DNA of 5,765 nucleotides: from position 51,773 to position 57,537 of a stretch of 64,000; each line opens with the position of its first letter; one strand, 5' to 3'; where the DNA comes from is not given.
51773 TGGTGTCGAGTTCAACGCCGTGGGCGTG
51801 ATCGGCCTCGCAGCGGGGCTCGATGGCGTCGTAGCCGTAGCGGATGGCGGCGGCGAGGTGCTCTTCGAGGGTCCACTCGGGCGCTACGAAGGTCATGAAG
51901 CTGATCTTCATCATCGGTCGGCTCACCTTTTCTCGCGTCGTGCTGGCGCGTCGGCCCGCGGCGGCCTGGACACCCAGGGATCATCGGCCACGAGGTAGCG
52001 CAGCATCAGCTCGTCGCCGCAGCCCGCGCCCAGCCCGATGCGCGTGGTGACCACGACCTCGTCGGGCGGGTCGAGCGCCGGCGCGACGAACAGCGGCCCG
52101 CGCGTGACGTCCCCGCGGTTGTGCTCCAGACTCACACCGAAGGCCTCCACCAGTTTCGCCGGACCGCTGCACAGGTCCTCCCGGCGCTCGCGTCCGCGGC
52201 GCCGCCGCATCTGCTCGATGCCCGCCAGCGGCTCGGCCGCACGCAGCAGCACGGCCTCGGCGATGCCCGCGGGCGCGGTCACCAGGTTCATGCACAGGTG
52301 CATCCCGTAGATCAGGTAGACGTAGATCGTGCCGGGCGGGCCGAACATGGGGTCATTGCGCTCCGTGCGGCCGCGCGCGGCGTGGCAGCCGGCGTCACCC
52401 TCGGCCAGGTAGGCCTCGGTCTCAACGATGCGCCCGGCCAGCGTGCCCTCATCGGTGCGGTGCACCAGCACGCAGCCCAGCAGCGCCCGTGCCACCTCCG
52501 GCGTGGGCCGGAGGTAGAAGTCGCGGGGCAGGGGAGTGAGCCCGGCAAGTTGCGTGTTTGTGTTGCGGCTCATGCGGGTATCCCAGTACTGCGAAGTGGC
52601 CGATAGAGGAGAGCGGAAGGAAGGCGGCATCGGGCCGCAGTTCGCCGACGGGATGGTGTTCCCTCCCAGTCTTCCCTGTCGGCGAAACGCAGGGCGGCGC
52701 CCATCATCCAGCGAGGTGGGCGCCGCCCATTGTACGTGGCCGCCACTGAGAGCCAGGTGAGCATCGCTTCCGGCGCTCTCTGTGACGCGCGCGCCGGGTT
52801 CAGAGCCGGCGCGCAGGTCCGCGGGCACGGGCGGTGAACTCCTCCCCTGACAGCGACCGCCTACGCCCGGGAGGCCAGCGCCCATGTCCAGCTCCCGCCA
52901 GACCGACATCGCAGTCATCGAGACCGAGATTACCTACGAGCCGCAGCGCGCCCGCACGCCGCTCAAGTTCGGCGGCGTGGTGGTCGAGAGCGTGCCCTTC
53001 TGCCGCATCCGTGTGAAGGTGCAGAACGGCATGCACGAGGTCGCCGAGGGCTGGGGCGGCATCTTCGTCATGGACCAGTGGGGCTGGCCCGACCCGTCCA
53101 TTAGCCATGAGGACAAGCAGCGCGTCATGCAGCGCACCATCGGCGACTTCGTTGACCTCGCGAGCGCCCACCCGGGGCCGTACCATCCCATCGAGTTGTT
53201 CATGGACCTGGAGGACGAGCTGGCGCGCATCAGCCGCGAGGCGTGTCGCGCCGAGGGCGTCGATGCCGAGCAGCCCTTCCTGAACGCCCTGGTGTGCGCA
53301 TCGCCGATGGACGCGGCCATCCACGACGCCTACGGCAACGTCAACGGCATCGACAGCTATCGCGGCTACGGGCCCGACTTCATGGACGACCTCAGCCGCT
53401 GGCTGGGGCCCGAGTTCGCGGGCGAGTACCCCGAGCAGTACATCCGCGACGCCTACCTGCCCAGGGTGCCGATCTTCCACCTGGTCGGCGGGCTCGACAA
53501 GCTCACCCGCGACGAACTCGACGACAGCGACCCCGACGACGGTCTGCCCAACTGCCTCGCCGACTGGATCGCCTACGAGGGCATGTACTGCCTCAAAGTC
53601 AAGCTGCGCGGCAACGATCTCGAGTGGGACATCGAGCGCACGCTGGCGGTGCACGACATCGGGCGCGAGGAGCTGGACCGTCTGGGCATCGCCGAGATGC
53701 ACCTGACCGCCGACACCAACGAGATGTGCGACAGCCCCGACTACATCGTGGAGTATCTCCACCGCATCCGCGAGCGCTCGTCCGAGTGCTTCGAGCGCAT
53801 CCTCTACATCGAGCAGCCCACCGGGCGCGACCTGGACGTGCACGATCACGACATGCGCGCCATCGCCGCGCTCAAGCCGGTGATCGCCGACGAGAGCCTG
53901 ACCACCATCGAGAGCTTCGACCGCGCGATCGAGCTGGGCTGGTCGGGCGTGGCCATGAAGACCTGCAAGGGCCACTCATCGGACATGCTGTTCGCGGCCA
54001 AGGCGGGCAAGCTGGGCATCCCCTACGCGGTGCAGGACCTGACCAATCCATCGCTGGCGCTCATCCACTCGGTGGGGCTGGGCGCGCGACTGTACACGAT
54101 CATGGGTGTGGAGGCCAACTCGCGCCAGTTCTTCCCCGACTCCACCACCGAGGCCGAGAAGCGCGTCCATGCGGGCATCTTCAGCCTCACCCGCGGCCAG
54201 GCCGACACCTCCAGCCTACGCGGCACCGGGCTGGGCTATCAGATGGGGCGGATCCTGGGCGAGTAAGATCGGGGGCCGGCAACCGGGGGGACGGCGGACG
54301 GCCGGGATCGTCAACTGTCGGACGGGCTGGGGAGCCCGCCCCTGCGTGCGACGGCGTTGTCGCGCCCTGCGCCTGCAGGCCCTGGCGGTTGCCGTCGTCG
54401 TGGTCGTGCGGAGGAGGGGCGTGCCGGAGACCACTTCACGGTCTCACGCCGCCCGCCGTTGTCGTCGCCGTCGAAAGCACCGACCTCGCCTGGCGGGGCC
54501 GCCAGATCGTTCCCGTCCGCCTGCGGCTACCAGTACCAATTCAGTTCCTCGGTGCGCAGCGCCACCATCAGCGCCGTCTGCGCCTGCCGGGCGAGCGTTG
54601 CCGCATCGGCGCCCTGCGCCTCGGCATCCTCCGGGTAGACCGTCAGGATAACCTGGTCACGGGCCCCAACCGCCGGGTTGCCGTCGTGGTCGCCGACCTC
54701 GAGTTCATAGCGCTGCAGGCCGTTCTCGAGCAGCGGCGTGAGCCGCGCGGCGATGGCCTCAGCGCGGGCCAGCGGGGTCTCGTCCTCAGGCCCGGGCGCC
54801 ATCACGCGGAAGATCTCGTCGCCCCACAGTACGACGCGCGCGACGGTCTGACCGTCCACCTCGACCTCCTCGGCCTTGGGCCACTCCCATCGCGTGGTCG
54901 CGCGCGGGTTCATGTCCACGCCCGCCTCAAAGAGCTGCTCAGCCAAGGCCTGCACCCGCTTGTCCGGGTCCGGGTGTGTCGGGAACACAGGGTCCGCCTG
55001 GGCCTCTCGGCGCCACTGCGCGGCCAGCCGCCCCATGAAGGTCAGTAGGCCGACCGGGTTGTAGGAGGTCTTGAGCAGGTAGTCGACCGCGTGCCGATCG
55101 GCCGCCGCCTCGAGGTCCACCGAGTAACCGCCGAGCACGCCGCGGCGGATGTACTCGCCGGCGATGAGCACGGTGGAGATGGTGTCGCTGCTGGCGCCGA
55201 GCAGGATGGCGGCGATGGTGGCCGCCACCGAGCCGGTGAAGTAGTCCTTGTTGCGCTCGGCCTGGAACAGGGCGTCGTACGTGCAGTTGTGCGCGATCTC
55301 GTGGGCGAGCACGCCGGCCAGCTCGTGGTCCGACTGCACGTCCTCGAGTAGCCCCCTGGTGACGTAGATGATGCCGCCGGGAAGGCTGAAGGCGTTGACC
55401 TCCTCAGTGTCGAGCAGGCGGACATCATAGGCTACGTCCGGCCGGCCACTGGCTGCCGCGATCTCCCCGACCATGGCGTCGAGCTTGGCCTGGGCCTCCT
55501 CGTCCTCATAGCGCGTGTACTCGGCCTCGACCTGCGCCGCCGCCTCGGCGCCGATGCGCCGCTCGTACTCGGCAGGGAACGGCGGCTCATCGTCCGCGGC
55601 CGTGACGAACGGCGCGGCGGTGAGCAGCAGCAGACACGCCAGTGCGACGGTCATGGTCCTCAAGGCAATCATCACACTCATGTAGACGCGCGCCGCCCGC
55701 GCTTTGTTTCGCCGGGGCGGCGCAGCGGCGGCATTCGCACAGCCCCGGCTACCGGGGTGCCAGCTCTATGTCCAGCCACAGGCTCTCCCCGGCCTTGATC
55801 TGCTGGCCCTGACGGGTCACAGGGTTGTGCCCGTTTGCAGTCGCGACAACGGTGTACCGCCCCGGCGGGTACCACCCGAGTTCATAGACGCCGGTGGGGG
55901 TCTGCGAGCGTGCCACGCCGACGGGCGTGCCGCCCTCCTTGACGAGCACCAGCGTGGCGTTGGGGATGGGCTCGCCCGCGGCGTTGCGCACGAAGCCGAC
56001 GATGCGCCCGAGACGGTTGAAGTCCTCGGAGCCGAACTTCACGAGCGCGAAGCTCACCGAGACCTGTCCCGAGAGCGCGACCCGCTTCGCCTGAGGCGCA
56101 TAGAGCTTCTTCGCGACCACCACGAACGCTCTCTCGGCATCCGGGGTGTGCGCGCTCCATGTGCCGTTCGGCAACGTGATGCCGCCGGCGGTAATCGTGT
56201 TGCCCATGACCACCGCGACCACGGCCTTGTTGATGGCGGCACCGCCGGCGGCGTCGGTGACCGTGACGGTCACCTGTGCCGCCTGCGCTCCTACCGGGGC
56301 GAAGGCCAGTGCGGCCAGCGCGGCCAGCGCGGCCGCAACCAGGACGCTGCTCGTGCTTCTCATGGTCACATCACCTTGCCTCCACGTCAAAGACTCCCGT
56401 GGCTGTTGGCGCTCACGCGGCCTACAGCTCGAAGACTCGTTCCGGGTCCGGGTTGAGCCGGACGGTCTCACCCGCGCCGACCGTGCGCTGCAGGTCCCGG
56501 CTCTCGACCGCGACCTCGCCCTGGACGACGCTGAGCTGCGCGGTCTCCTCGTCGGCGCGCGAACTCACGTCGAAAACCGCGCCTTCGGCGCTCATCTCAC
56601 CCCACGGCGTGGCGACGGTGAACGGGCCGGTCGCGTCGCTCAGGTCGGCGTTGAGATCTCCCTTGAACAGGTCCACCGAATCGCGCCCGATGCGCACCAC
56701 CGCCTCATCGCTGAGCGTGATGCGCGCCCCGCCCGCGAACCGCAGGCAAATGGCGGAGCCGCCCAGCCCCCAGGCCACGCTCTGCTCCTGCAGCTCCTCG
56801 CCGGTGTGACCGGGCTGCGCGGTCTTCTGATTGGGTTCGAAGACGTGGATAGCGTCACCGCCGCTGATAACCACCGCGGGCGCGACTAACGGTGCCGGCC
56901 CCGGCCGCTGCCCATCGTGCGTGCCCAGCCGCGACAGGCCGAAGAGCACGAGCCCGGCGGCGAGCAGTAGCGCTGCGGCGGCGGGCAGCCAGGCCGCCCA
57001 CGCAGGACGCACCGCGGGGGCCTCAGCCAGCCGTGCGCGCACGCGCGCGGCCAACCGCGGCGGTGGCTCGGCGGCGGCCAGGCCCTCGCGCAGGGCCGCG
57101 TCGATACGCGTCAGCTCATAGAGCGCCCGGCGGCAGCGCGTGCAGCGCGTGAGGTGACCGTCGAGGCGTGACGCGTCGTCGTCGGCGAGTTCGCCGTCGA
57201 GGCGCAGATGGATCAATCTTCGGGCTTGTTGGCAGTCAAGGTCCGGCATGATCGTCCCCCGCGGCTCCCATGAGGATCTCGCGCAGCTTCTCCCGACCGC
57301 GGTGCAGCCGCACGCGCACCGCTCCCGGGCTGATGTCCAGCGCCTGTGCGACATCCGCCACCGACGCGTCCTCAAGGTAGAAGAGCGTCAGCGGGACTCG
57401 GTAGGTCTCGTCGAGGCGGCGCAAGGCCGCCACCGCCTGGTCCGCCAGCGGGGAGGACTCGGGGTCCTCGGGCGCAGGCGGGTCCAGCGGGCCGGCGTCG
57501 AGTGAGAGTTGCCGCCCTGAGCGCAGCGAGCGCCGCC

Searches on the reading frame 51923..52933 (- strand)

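Call 107: search_protein_families(library=pfam, proteins=[window:51923-52933:-], max_evalue=0.001)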
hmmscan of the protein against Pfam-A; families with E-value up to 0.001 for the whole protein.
window:51923-52933:- (336 aa): 1 family
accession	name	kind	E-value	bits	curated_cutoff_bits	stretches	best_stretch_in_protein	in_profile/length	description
PF02245.21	Pur_DNA_glyco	-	2.4e-63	213.2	27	1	138-319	1-181/181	Methylpurine-DNA glycosylase (MPG)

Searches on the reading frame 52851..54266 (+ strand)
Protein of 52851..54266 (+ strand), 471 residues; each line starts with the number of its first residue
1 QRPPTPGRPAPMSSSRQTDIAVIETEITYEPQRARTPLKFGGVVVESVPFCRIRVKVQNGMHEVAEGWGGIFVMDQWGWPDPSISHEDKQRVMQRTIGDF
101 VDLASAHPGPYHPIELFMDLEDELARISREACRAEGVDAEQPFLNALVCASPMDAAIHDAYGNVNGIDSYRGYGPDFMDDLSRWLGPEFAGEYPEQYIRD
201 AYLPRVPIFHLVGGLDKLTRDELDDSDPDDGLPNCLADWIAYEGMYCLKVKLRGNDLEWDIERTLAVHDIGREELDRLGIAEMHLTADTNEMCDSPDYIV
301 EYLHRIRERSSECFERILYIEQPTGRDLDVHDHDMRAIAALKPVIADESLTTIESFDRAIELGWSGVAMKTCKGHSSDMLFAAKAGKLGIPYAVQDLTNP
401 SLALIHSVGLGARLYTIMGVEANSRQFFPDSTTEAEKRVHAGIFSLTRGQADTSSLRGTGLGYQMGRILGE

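Call 25: search_protein_families(library=pfam, proteins=[window:52851-54266:+], max_evalue=0.0001)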
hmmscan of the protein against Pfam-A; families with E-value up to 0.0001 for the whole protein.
window:52851-54266:+ (471 aa): 1 family
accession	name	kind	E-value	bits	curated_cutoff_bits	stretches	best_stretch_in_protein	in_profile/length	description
PF13378.12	MR_MLE_C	-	1e-08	35.6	29.4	1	238-462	8-212/219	Enolase C-terminal domain-like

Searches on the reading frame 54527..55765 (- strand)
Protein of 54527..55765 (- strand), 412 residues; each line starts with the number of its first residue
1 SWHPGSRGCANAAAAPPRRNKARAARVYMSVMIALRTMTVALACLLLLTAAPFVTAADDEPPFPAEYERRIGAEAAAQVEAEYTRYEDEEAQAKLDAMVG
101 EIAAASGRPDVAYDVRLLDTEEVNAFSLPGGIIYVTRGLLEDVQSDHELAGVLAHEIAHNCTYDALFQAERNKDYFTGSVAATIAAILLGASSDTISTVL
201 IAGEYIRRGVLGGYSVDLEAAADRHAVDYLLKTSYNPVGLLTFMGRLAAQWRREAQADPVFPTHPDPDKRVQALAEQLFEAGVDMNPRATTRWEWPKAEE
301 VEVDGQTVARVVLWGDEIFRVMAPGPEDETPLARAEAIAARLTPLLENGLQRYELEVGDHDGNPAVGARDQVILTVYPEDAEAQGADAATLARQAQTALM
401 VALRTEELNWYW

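Call 25: search_protein_families(library=pfam, proteins=[window:54527-55765:-], max_evalue=0.0001)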
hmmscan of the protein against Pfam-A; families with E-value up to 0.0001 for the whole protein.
window:54527-55765:- (412 aa): 1 family
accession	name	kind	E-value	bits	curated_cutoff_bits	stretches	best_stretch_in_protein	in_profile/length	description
PF01435.24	Peptidase_M48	-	1.3e-26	94.1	20.3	1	91-276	3-184/186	Peptidase family M48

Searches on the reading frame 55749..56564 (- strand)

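Call 107: search_protein_families(library=pfam, proteins=[window:55749-56564:-], max_evalue=0.001)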
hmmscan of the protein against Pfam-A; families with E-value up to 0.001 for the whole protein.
window:55749-56564:- (271 aa): 2 families
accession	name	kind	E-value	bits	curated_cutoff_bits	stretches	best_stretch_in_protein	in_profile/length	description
PF13620.12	CarboxypepD_reg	-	1.4e-18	67.5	32.3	1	188-268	2-81/82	Carboxypeptidase regulatory-like domain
PF02369.22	Big_1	-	0.00077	20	34.9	0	92-139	15-65/93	Bacterial Ig-like domain (group 1)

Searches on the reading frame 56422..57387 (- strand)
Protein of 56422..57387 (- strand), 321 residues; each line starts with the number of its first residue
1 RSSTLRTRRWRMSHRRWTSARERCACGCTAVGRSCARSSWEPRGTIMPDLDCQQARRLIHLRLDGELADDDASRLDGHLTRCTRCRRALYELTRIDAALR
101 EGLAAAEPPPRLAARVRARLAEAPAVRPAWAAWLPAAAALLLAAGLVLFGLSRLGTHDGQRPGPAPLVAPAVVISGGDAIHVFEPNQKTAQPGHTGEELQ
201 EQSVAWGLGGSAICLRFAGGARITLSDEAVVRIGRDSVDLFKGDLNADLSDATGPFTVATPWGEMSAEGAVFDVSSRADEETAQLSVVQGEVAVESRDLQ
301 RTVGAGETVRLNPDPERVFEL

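Call 25: search_protein_families(library=pfam, proteins=[window:56422-57387:-], max_evalue=0.0001)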
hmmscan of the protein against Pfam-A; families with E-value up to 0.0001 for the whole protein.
window:56422-57387:- (321 aa): 2 families
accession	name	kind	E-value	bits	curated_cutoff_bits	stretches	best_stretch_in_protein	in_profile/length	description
PF13490.11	zf-HC2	-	3.6e-08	33.8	22.2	1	52-86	1-35/35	Putative zinc-finger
PF04773.18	FecR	-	3.2e-05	24.7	24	1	211-292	9-96/97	FecR protein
